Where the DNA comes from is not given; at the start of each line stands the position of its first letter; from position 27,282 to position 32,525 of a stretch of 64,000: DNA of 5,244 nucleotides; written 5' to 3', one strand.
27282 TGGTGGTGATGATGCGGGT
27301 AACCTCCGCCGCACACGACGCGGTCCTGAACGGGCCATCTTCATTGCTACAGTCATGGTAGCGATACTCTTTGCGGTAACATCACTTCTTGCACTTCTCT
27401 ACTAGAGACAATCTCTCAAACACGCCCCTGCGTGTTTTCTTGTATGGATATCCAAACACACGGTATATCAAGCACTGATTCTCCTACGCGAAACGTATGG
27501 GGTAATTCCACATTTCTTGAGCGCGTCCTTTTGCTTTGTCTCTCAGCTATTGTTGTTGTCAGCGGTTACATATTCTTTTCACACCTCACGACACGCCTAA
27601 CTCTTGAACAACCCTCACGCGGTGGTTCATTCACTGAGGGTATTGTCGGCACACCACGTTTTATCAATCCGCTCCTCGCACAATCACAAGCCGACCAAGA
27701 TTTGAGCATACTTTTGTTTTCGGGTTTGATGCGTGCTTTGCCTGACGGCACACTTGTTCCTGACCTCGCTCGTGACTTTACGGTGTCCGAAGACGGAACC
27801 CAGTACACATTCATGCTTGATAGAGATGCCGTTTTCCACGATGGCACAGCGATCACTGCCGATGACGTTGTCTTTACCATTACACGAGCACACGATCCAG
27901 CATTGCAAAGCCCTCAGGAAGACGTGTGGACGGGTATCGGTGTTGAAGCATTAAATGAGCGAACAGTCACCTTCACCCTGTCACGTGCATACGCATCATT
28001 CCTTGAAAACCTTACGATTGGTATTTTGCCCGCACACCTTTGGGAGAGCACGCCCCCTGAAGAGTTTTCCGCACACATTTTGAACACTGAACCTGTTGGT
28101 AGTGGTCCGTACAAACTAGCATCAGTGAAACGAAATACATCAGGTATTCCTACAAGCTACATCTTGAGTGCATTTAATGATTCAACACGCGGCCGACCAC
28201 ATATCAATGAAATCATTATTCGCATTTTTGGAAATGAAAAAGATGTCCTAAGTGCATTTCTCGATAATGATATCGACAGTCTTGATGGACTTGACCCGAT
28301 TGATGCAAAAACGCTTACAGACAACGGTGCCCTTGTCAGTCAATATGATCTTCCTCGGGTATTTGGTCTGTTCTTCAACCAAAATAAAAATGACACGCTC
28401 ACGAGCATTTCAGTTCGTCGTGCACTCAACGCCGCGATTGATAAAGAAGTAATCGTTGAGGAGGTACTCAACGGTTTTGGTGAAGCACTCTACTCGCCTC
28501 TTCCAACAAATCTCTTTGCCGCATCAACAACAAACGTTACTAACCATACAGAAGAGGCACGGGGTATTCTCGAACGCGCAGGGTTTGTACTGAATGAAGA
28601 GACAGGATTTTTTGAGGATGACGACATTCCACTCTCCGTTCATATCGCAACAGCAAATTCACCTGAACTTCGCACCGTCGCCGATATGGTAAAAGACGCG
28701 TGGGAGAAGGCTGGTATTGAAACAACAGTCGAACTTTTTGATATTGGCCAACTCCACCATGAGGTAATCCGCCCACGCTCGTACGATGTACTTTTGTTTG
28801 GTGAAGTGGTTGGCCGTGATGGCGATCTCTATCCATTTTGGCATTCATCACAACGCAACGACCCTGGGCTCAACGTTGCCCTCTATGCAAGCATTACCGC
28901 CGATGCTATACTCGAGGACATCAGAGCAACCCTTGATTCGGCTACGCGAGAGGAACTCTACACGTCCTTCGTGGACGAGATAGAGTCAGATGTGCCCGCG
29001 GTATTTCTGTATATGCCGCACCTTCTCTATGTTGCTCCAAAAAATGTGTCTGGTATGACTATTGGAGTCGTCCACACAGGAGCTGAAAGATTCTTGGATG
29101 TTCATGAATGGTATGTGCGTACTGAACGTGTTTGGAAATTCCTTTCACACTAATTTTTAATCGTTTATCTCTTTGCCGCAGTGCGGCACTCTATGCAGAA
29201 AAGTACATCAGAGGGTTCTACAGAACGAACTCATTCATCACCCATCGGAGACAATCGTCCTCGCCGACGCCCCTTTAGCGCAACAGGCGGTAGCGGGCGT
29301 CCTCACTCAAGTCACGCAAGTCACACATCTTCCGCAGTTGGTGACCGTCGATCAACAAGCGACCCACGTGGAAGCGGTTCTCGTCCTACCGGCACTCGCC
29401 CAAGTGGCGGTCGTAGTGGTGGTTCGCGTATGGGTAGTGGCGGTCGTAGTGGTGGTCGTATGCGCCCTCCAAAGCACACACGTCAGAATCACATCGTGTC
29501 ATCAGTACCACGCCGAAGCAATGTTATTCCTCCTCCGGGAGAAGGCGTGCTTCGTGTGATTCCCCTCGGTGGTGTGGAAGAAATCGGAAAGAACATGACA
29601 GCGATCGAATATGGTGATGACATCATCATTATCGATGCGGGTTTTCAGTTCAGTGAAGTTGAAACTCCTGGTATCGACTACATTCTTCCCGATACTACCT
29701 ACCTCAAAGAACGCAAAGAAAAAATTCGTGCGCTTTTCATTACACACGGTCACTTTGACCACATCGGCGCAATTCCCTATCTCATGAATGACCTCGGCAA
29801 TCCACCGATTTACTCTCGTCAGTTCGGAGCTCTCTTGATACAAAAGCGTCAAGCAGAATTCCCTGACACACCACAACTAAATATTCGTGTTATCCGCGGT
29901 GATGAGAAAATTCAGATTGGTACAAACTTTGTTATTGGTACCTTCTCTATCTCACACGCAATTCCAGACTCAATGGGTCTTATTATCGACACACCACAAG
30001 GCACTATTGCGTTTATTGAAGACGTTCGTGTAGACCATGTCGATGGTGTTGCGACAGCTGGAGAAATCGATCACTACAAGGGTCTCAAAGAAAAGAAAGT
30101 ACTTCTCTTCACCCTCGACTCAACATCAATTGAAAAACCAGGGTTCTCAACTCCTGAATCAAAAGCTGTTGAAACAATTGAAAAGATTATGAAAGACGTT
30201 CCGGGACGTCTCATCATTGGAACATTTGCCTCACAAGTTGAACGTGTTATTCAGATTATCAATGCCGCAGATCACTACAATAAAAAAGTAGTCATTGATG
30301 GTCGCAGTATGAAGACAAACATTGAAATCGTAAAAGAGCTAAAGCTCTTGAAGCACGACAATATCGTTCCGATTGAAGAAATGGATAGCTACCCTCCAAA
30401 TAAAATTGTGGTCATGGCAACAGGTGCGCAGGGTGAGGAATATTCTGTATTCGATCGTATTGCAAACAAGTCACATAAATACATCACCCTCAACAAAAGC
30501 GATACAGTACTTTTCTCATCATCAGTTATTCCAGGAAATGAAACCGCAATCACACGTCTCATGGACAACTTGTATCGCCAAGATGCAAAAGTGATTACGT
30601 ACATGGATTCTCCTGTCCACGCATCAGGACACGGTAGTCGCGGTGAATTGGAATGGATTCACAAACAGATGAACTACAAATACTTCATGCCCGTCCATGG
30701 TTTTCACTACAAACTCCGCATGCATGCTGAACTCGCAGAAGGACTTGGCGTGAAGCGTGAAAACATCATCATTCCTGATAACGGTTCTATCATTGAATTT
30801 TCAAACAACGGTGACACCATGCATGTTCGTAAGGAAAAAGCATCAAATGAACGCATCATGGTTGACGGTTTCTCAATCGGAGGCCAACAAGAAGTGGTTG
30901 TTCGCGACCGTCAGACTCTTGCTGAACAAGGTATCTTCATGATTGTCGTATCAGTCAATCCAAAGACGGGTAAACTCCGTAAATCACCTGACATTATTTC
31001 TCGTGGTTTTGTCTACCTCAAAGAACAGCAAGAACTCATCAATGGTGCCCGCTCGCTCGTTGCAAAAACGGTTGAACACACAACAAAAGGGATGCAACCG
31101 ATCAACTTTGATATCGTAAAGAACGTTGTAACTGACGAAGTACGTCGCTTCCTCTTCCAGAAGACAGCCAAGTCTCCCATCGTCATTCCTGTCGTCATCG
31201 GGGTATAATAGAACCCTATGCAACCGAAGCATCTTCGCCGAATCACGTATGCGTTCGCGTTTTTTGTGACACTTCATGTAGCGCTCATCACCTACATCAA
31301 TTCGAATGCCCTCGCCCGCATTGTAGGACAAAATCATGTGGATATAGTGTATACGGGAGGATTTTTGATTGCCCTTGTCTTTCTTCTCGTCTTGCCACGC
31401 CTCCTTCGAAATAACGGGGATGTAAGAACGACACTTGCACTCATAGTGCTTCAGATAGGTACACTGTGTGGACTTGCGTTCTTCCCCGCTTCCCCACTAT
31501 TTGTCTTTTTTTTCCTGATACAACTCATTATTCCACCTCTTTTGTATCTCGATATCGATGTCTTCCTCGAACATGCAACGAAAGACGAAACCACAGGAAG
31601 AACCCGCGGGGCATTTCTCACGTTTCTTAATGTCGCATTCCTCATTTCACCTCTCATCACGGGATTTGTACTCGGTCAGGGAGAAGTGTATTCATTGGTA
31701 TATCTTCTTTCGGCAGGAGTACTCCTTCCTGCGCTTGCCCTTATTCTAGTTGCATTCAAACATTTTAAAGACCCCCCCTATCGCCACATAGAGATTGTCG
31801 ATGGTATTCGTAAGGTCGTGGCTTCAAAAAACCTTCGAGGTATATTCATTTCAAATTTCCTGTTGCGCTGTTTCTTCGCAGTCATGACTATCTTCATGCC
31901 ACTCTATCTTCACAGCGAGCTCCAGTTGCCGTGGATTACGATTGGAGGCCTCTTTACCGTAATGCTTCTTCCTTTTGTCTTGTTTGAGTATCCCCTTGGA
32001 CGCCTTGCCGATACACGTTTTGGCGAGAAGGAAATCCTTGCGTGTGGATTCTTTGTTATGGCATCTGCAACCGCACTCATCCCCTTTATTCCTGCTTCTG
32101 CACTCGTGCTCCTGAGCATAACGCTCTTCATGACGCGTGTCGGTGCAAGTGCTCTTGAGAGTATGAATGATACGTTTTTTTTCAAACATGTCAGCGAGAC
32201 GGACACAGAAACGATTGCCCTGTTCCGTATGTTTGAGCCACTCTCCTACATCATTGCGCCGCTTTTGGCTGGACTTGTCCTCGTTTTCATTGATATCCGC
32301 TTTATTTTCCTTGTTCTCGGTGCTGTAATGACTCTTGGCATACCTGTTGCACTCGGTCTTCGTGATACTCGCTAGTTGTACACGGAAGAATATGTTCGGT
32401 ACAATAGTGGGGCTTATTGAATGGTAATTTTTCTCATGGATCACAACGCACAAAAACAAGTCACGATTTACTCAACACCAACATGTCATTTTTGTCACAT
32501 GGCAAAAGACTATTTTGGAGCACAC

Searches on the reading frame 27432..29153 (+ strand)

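Call 8: search_protein_families(library=pfam, proteins=[window:27432-29153:+], max_evalue=0.001)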
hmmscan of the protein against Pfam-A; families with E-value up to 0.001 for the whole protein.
window:27432-29153:+ (573 aa): 1 family
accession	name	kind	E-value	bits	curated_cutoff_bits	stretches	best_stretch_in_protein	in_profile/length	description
PF00496.27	SBP_bac_5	-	3e-65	221.2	32.4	1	107-458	1-346/368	Bacterial extracellular solute-binding proteins, family 5 Middle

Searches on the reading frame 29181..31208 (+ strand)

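Call 8: search_protein_families(library=pfam, proteins=[window:29181-31208:+], max_evalue=0.001)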
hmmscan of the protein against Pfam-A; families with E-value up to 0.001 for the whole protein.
window:29181-31208:+ (675 aa): 5 families
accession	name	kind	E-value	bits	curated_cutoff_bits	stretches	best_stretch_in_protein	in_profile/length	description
PF22505.1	RNase_J_b_CASP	-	6.2e-39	133.1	27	1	342-464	2-126/126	Ribonuclease J, beta-CASP domain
PF17770.6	RNase_J_C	-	3.5e-24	86.2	23.8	1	573-675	1-102/102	Ribonuclease J C-terminal domain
PF00753.33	Lactamase_B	-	7.5e-11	42.8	22.7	1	137-229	6-91/196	Metallo-beta-lactamase superfamily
PF12706.13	Lactamase_B_2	-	4.1e-09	36.7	27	1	150-283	4-144/200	Beta-lactamase superfamily domain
PF07521.17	RMMBL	-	5.9e-06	26.6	21.6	1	480-531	13-62/63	Zn-dependent metallo-hydrolase RNA specificity domain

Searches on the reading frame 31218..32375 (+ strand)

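Call 8: search_protein_families(library=pfam, proteins=[window:31218-32375:+], max_evalue=0.001)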
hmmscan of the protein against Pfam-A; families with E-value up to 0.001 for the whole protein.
window:31218-32375:+ (385 aa): 1 family
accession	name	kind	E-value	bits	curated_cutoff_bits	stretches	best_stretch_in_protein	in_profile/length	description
PF07690.21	MFS_1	-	4.8e-24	85.3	33.4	2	209-379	1-169/347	Major Facilitator Superfamily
